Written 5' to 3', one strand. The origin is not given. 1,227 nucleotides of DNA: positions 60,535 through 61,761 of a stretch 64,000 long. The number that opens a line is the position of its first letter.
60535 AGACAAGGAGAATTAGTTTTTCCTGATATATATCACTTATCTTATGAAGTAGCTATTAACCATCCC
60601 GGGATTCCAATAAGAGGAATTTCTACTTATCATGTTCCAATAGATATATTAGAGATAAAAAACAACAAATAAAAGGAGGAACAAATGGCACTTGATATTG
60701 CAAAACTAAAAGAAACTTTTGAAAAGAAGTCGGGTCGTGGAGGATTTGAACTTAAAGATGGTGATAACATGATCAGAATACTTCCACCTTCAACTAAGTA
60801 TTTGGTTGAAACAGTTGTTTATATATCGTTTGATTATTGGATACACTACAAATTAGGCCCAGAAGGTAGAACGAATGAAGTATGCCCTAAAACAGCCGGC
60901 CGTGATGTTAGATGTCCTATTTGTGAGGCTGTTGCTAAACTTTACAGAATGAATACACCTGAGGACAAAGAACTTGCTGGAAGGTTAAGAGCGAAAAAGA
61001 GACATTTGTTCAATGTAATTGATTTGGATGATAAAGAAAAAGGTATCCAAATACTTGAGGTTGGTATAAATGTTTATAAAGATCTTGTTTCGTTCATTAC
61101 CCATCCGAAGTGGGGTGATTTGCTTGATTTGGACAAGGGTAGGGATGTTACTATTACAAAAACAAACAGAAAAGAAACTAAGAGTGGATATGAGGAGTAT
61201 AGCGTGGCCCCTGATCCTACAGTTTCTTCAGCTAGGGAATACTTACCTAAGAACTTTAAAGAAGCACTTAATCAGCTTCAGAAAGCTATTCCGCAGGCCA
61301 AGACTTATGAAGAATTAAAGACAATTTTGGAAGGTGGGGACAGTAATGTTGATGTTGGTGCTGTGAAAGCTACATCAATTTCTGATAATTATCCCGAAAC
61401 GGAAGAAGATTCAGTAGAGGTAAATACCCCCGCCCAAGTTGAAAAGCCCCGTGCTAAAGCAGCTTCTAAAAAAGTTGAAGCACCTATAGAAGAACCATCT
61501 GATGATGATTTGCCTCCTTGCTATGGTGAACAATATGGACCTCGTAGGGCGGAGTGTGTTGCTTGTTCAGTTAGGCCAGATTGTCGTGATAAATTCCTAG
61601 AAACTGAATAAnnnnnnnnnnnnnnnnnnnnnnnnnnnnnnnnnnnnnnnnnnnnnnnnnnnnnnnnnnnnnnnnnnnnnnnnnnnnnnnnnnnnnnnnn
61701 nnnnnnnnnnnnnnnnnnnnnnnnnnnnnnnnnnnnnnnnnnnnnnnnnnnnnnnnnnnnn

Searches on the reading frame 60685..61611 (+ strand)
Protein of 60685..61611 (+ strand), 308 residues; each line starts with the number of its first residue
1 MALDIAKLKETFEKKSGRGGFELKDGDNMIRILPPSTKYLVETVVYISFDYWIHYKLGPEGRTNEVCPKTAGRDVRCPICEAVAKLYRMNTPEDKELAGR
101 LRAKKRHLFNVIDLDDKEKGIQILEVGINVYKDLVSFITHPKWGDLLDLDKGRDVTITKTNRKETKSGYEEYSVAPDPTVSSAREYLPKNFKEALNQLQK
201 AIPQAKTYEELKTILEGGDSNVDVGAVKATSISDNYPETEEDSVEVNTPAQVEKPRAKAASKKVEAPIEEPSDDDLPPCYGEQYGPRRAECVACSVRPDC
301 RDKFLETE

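Call 10: search_protein_families(library=pfam, proteins=[window:60685-61611:+], max_evalue=0.01)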
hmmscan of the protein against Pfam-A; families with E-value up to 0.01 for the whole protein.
window:60685-61611:+ (308 aa): 1 family
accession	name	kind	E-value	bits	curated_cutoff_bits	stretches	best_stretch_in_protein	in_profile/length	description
PF08804.16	gp32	-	2.7e-13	50.8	26.8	1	24-211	1-198/208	gp32 DNA binding protein like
